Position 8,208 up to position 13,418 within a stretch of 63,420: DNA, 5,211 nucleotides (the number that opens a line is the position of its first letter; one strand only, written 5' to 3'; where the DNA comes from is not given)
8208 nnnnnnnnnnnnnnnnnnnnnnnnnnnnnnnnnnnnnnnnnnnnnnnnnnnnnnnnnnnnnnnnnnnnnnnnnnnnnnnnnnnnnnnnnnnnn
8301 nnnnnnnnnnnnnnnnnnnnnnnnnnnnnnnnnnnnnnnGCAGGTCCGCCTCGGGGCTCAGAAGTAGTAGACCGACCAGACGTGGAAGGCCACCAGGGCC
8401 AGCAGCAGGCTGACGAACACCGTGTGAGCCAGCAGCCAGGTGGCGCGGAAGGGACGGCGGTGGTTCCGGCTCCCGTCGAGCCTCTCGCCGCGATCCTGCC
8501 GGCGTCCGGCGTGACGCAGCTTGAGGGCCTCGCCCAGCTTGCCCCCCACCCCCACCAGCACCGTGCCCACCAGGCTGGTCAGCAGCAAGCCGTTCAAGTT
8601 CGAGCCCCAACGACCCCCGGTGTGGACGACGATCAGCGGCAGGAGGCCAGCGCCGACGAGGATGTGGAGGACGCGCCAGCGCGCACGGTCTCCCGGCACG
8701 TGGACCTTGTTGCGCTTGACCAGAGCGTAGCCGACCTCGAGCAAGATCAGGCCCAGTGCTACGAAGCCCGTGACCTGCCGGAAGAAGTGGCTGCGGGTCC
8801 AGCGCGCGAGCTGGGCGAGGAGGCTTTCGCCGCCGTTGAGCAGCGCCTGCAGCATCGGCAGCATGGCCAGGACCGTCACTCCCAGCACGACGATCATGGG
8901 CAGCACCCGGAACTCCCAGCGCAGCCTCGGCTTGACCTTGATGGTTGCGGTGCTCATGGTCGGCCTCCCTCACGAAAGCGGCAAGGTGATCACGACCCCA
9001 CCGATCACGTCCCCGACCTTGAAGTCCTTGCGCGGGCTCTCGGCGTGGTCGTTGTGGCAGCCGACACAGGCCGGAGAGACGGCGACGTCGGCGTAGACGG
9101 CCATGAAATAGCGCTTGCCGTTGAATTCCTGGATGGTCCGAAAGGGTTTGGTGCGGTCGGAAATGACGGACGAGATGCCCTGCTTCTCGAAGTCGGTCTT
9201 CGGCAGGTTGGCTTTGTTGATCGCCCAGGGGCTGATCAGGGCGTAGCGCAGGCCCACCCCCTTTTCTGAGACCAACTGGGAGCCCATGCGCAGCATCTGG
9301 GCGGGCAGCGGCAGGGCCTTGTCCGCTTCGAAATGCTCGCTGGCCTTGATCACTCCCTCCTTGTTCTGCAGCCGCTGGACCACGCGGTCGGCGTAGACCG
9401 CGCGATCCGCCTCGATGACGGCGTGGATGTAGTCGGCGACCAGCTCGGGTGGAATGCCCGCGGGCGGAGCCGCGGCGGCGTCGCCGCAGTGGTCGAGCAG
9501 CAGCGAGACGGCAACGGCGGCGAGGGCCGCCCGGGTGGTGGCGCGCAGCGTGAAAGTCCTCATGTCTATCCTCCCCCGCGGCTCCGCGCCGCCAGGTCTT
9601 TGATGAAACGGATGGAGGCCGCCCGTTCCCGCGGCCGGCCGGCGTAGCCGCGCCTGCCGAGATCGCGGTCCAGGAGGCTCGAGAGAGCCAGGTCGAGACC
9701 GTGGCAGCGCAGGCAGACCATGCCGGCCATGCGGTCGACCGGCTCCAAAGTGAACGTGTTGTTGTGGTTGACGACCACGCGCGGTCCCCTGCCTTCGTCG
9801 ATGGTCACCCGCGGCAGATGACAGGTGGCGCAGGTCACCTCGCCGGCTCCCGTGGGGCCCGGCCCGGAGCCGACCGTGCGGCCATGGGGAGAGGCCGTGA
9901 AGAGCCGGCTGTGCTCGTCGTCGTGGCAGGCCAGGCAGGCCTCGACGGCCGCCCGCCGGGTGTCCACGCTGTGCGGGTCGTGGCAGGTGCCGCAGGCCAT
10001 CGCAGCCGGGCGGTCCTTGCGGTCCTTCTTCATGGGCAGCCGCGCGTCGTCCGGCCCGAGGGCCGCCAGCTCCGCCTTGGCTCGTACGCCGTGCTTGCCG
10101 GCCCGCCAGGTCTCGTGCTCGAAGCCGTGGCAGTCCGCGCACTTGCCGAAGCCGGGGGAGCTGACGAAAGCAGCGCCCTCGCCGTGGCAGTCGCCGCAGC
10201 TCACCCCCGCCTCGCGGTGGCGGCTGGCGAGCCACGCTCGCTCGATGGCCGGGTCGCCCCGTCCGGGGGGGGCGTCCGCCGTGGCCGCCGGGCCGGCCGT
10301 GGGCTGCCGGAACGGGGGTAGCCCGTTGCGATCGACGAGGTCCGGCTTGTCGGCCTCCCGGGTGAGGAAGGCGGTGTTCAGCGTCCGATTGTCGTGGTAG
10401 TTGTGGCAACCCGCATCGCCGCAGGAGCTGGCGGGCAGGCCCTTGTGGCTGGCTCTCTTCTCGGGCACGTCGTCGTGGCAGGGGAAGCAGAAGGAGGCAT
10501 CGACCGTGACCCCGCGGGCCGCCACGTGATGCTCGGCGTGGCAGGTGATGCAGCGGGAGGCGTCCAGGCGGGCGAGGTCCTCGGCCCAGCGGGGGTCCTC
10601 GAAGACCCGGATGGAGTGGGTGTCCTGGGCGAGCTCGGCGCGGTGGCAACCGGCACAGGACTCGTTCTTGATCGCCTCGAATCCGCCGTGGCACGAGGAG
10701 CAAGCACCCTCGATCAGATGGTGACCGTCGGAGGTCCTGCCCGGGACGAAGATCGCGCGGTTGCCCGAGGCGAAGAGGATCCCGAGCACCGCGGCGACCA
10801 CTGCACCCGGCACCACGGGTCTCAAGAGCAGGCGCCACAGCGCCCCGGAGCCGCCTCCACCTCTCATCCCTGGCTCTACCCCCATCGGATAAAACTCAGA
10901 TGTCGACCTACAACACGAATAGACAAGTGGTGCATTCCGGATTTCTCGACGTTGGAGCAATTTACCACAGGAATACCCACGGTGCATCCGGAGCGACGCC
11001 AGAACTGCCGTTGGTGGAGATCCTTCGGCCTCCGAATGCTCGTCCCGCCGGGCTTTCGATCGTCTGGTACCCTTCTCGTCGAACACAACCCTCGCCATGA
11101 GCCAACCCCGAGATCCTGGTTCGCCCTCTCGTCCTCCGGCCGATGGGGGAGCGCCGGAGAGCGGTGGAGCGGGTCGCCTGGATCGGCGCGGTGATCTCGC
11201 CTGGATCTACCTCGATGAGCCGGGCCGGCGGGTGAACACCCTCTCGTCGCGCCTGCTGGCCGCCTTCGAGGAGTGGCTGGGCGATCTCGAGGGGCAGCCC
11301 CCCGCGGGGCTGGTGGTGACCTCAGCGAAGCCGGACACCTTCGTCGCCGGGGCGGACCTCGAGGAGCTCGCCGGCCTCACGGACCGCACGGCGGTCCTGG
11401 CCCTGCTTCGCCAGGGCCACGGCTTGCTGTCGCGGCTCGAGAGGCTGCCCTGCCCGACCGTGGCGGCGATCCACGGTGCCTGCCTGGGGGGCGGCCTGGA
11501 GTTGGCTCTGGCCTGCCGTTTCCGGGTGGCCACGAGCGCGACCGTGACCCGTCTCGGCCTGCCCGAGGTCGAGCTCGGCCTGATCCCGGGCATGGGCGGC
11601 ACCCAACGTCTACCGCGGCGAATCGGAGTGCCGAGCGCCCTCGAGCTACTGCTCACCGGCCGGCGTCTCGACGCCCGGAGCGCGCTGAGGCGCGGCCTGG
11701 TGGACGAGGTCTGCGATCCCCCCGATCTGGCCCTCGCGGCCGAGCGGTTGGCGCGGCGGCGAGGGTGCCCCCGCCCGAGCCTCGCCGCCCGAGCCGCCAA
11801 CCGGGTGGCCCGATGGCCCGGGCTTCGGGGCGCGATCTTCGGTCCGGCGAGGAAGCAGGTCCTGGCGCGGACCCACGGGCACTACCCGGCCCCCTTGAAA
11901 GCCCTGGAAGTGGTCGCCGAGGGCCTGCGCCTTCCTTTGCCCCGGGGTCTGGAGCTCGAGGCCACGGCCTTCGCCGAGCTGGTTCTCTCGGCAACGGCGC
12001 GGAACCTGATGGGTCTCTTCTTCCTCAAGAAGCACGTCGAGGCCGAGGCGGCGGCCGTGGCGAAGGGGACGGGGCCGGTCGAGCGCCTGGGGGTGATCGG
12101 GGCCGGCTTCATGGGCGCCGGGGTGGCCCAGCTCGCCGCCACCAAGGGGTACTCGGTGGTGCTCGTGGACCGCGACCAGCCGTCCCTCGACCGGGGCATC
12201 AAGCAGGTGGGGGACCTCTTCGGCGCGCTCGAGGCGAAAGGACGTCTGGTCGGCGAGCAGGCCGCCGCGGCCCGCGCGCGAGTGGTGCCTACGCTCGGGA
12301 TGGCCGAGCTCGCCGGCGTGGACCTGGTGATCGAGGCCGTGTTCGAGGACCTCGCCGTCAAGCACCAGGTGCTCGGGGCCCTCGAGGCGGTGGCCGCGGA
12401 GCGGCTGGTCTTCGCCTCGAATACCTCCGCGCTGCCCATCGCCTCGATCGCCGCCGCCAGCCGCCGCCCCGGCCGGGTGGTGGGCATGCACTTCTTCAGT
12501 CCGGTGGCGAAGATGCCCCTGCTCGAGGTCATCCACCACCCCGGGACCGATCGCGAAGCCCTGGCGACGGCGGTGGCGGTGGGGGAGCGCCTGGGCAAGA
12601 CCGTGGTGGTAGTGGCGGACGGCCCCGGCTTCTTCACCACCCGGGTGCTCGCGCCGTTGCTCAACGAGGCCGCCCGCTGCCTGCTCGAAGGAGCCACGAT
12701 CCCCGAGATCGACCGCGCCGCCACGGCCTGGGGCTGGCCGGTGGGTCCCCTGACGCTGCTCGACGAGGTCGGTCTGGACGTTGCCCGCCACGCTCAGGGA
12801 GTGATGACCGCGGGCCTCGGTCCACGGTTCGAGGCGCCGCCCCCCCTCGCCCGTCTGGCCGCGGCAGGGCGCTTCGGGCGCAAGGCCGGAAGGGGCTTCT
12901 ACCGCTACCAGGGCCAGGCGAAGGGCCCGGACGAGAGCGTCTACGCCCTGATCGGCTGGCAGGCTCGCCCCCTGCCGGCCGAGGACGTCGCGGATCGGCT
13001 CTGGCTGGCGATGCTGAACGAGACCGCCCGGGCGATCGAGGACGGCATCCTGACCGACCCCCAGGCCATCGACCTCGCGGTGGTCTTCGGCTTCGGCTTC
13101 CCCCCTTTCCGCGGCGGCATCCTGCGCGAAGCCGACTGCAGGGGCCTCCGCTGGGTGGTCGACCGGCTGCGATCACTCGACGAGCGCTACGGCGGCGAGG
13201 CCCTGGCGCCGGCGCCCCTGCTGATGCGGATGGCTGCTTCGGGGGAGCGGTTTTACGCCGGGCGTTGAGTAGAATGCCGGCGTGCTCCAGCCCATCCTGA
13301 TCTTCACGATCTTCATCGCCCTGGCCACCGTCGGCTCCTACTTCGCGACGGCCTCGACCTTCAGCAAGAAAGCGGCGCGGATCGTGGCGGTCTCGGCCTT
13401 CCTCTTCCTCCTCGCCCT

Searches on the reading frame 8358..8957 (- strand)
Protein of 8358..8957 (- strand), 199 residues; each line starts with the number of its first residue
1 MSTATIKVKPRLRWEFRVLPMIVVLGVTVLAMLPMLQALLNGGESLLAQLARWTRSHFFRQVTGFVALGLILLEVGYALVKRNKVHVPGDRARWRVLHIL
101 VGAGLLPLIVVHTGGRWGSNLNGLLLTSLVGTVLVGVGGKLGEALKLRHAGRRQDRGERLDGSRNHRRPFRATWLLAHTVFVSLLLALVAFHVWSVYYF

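Call 3: search_protein_families(library=pfam, proteins=[window:8358-8957:-], max_evalue=0.01)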
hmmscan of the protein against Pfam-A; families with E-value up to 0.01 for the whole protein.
window:8358-8957:- (199 aa): 0 families

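Call 35: search_protein_families(library=ncbifam, proteins=[window:8358-8954:-], max_evalue=0.01)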
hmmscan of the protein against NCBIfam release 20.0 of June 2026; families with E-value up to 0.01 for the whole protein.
window:8358-8954:- (198 aa): 0 families

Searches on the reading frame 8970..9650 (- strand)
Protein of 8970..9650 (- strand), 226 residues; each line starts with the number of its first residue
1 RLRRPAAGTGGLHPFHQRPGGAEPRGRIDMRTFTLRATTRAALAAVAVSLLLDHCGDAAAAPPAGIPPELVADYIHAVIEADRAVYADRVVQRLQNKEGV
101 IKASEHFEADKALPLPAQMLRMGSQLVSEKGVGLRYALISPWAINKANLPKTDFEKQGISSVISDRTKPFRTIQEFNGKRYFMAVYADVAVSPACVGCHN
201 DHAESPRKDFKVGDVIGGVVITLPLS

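Call 3: search_protein_families(library=pfam, proteins=[window:8970-9650:-], max_evalue=0.01)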
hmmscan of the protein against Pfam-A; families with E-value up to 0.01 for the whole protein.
window:8970-9650:- (226 aa): 1 family
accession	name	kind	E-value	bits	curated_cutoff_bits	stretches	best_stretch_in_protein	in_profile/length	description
PF11845.13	Tll0287-like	-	6.5e-18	66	24.1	1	72-224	12-144/144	Tll0287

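Call 35: search_protein_families(library=ncbifam, proteins=[window:8970-9563:-], max_evalue=0.01)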
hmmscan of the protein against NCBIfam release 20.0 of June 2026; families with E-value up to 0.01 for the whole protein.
window:8970-9563:- (197 aa): 0 families

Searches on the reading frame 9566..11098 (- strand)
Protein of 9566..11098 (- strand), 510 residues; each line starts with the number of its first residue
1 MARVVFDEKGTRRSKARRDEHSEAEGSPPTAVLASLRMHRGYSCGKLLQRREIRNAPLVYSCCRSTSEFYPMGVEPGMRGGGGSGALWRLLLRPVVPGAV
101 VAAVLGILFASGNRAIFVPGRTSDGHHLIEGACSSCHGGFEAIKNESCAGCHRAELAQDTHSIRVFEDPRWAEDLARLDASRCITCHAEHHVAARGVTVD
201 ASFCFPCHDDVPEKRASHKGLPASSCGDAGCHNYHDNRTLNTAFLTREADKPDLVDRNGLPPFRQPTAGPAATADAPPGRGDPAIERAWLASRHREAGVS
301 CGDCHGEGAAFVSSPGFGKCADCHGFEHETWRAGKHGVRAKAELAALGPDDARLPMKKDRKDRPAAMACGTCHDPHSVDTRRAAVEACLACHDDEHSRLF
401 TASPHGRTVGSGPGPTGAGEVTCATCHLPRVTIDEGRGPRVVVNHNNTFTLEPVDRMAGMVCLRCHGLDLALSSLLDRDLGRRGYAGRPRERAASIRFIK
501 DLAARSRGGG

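Call 3: search_protein_families(library=pfam, proteins=[window:9566-11098:-], max_evalue=0.01)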
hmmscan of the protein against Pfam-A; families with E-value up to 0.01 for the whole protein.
window:9566-11098:- (510 aa): 3 families
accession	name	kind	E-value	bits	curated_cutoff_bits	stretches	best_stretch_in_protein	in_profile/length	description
PF14537.11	Cytochrom_c3_2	-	3.4e-12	47.1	25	3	127-209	2-79/79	Cytochrome c3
PF14522.11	Cytochrome_C7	-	1.1e-09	38.4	24.8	1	294-324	37-66/67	Cytochrome c7 and related cytochrome c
PF02335.20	Cytochrom_C552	-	0.0017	17.8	24.1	0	417-466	241-282/438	Cytochrome c552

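Call 64: search_solved_structures(query=window:9566-11098:-, max_evalue=0.01)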
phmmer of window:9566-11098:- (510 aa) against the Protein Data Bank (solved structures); distinct sequences matched with E-value up to 0.01: 10.
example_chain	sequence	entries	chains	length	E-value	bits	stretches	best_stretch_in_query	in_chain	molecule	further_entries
4wjy_A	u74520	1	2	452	0.00012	24.3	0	315-386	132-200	Cytochrome c-552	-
2rf7_A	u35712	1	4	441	0.00012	24.1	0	315-386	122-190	Cytochrome c-552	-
1gu6_A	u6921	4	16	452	0.00013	24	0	315-386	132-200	CYTOCHROME C552 | Cytochrome c-552 | Cytochrome c nitrite reductase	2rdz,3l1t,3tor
2zo5_A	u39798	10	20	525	0.0014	20.7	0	420-467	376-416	Eight-heme nitrite reductase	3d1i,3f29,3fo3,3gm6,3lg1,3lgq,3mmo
2ot4_A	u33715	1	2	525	0.0014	20.7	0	420-467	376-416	Eight-heme nitrite reductase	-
4q0t_A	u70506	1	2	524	0.0017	20.4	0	420-467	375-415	Eight-heme nitrite reductase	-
3owm_A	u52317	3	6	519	0.0026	19.8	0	420-467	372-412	Eight-heme nitrite reductase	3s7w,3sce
3uu9_A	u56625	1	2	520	0.0026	19.8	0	420-467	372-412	Eight-heme nitrite reductase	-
3rkh_A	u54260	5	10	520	0.0026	19.8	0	420-467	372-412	Eight-heme nitrite reductase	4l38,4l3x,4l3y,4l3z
4q4u_A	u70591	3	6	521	0.0026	19.8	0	420-467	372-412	Eight-heme nitrite reductase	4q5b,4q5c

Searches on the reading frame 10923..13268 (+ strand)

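Call 29: search_protein_families(library=pfam, proteins=[window:10923-13268:+], max_evalue=0.0001)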
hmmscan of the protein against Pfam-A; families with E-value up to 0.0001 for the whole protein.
window:10923-13268:+ (781 aa): 5 families
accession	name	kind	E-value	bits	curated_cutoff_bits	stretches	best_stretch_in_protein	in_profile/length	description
PF02737.24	3HCDH_N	-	3.8e-55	187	22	1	389-566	2-179/180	3-hydroxyacyl-CoA dehydrogenase, NAD binding domain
PF00725.27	3HCDH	-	5.1e-35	120.3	22.1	2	569-662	1-97/97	3-hydroxyacyl-CoA dehydrogenase, C-terminal domain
PF00378.25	ECH_1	-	2.7e-33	115.8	27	1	92-270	6-180/251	Enoyl-CoA hydratase/isomerase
PF16113.10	ECH_2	-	1.6e-23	84.2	27.2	1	94-279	3-187/335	Enoyl-CoA hydratase/isomerase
PF03446.21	NAD_binding_2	-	5.3e-05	23.7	21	0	389-502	2-95/161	NAD binding domain of 6-phosphogluconate dehydrogenase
